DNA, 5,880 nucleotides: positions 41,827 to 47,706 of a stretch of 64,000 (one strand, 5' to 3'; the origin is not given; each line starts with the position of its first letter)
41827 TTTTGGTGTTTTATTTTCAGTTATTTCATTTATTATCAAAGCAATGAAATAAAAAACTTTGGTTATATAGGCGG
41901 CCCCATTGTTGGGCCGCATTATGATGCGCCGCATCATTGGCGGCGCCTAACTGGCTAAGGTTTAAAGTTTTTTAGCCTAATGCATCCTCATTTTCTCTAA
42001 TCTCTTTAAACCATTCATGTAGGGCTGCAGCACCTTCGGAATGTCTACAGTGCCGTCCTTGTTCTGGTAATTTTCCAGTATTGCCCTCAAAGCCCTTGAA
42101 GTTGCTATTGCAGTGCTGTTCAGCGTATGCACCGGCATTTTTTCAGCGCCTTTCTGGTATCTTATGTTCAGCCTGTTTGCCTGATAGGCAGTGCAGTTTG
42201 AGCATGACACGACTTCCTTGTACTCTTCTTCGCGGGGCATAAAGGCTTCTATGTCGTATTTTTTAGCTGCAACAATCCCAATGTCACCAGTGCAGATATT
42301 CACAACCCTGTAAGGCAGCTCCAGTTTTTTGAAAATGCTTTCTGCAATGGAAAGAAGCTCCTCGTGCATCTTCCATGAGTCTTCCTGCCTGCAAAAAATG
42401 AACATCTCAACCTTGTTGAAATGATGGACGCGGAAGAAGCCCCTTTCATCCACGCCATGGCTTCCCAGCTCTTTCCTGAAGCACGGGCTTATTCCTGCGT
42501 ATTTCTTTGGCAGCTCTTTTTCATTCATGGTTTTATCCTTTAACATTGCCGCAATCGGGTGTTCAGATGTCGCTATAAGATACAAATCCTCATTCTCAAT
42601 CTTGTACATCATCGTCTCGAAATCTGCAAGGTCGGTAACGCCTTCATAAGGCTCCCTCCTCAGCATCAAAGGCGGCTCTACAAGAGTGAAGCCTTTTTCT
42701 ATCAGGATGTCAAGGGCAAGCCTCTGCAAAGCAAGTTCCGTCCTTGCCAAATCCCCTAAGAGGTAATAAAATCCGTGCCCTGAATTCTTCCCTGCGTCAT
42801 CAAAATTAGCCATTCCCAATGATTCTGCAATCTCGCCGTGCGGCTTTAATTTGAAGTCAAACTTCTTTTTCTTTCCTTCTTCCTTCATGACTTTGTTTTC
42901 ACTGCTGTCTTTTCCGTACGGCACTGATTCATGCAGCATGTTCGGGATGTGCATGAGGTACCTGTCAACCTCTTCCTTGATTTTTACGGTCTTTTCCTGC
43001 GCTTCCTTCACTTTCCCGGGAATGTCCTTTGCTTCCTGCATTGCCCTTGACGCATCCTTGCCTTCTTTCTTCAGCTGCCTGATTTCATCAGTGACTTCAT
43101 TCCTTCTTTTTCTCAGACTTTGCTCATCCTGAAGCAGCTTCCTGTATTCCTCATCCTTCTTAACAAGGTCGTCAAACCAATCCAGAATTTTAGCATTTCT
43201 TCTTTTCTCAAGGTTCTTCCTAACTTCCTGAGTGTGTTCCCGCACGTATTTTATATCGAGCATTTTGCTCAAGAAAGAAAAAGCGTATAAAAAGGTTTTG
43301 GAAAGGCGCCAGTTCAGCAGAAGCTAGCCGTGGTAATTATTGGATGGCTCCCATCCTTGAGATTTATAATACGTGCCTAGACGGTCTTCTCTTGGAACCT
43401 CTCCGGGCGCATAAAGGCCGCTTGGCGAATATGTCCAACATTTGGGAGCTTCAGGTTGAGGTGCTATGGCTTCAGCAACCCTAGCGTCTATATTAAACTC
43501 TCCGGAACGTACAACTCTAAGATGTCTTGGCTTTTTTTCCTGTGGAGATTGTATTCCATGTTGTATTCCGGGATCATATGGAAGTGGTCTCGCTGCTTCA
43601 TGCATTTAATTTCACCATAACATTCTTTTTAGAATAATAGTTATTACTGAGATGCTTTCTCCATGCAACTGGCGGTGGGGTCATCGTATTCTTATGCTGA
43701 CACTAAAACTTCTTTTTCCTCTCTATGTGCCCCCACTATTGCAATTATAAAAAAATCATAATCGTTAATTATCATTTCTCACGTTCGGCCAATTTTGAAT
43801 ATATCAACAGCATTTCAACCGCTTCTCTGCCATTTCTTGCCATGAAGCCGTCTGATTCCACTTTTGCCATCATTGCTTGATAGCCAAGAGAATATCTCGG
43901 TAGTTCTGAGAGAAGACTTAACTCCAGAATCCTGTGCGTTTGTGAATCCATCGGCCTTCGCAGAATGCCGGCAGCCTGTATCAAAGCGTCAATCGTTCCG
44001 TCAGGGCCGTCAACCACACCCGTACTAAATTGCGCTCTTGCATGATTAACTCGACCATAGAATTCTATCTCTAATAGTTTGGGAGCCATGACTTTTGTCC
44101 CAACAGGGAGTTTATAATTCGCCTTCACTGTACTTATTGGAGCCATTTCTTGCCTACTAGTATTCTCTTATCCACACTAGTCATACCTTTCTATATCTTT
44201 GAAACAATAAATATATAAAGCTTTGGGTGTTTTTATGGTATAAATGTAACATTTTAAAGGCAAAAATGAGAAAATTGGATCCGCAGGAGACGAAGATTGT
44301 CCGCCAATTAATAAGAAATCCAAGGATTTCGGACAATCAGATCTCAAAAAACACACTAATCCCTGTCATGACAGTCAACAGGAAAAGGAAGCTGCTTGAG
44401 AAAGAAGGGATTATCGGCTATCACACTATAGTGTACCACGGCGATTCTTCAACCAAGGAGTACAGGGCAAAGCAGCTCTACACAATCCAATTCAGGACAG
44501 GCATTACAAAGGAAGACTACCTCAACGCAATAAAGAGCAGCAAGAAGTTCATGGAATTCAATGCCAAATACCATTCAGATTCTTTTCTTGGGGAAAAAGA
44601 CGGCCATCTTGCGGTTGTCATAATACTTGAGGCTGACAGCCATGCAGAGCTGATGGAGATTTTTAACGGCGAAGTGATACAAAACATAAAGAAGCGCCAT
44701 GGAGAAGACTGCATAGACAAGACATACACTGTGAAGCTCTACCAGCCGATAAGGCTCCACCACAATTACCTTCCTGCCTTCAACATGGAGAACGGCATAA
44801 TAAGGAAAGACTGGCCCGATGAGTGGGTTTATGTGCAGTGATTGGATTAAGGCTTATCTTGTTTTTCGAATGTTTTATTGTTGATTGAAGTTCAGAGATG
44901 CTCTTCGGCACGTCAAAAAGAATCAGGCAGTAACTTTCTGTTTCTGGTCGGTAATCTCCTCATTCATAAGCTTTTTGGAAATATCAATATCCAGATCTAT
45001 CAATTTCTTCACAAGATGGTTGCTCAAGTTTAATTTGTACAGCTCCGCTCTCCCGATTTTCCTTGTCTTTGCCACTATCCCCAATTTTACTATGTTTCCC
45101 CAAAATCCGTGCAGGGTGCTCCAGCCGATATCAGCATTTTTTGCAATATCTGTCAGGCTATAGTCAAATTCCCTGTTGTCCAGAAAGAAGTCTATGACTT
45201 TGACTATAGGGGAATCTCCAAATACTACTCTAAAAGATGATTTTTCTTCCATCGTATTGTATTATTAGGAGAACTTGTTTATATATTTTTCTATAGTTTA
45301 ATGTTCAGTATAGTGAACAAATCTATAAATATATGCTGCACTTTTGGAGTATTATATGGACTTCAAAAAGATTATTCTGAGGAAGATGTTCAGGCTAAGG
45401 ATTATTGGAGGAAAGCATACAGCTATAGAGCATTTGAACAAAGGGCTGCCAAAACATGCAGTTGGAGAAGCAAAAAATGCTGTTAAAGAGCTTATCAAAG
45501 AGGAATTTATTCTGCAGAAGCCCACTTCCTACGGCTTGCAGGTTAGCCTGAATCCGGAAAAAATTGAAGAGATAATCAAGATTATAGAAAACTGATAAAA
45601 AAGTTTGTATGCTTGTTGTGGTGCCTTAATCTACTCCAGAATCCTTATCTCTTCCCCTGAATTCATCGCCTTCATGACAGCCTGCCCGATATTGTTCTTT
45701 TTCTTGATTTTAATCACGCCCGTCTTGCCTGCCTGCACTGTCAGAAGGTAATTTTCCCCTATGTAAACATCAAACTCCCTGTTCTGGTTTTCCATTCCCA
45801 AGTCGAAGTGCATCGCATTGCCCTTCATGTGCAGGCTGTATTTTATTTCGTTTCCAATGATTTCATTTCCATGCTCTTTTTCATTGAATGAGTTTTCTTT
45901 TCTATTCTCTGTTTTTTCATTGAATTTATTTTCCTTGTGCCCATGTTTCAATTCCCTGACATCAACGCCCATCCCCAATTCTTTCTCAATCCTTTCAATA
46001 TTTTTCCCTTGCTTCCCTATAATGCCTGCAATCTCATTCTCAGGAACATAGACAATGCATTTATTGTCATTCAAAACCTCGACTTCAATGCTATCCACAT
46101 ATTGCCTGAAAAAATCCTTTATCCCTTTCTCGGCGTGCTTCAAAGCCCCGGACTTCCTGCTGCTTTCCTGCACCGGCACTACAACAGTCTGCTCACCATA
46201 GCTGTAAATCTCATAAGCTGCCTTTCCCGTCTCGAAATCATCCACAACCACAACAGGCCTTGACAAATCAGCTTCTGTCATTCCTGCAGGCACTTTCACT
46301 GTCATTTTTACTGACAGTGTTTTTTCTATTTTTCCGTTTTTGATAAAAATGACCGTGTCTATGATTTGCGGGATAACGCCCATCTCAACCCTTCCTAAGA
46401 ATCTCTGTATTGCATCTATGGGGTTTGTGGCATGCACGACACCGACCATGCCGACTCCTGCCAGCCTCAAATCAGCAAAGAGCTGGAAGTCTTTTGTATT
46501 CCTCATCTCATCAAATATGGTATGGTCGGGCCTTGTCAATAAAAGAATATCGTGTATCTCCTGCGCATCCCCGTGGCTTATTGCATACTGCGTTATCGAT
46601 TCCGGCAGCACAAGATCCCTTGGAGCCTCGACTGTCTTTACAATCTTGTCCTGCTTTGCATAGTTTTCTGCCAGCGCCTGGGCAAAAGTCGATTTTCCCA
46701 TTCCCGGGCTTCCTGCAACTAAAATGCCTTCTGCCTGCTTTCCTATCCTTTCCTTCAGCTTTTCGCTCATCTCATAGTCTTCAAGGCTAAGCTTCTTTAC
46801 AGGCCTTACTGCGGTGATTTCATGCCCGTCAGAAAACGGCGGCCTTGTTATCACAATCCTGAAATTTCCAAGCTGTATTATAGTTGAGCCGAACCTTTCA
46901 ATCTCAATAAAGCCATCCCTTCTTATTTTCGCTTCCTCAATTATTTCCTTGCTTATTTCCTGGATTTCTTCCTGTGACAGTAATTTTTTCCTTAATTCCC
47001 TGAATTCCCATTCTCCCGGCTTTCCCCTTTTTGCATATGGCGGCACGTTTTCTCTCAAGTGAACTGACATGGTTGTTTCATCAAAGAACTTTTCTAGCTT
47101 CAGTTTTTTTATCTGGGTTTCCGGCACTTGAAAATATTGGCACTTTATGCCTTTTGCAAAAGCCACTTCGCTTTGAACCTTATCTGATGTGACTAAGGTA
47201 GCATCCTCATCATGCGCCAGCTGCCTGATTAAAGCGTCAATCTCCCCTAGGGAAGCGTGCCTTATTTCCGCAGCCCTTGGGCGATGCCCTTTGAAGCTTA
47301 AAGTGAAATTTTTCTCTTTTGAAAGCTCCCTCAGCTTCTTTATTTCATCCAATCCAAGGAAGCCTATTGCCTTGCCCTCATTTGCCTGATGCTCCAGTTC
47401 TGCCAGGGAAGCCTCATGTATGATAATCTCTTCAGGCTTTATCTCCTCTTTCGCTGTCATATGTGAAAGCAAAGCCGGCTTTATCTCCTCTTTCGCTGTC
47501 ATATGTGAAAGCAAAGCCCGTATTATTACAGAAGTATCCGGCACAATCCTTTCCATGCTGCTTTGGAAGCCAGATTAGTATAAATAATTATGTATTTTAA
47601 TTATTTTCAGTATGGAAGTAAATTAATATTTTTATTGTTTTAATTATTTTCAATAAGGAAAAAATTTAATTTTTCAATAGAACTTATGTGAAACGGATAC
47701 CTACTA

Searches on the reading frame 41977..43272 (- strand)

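Call 41: search_protein_families(library=pfam, proteins=[window:41977-43272:-], max_evalue=0.001)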
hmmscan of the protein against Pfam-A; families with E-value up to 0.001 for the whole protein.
window:41977-43272:- (431 aa): 2 families
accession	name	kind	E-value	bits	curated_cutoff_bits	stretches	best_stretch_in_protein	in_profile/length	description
PF00587.30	tRNA-synt_2b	-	3.1e-40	138.6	29.3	1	225-402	5-179/179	tRNA synthetase class II core domain (G, H, P, S and T)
PF02403.27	Seryl_tRNA_N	-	2.5e-24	86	28.2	1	4-112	1-107/108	Seryl-tRNA synthetase N-terminal domain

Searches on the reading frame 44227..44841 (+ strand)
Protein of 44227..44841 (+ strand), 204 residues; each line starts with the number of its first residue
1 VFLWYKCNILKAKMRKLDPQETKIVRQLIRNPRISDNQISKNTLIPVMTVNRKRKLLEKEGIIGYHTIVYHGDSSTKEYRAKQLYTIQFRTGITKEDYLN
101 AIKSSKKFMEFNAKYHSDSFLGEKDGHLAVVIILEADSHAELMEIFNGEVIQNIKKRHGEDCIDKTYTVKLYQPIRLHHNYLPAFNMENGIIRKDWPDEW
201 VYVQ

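Call 41: search_protein_families(library=pfam, proteins=[window:44227-44841:+], max_evalue=0.001)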
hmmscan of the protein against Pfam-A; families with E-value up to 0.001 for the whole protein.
window:44227-44841:+ (204 aa): 1 family
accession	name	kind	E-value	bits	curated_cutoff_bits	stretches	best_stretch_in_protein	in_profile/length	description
PF13412.12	HTH_24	-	5.9e-08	32.6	21.9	1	17-63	1-47/48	Winged helix-turn-helix DNA-binding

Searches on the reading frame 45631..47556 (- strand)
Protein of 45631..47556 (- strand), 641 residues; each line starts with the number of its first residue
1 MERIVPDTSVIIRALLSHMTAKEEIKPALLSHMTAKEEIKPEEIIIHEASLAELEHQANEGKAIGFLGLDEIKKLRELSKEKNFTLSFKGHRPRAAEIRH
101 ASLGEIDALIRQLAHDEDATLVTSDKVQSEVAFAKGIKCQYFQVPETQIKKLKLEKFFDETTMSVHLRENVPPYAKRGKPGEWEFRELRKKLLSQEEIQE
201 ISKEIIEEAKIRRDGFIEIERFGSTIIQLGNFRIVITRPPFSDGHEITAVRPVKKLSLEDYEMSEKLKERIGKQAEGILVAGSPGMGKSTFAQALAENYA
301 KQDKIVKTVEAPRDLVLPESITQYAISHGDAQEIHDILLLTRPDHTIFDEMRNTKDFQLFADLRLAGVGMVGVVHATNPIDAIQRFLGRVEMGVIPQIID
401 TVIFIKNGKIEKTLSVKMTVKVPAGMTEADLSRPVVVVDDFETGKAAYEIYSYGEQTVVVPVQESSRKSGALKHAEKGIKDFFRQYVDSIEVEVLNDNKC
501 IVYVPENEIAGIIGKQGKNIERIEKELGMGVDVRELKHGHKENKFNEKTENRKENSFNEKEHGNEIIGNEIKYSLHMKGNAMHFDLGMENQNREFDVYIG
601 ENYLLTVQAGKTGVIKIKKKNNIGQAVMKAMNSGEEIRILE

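Call 93: search_protein_families(library=pfam, proteins=[window:45631-47556:-], max_evalue=0.001)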
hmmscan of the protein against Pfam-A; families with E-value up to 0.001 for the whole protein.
window:45631-47556:- (641 aa): 9 families
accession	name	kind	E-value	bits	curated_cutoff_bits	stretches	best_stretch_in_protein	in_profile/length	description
PF01850.27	PIN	-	3.6e-14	53.8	23.6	1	4-133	1-119/120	PIN domain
PF00437.27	T2SSE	-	2.9e-07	29.9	24.9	1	256-399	119-265/370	Type II/IV secretion system protein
PF07650.23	KH_2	-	4.4e-05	23.6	22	1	487-531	15-58/78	KH domain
PF00013.35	KH_1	-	5.1e-05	23.4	21.5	1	501-534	3-36/66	KH domain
PF13191.12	AAA_16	-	0.00021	22.2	32.6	1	272-316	20-63/167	AAA ATPase domain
PF13401.12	AAA_22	-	0.00046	21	27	0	275-313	5-43/130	AAA domain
PF20720.3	nSTAND3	-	0.00053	20.2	27.2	0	274-314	16-56/155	Novel STAND NTPase 3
PF13238.12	AAA_18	-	0.00074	20.4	29.4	0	278-354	1-83/128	AAA domain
PF03796.21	DnaB_C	-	0.00097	19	27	0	276-305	20-49/255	DnaB-like helicase C terminal domain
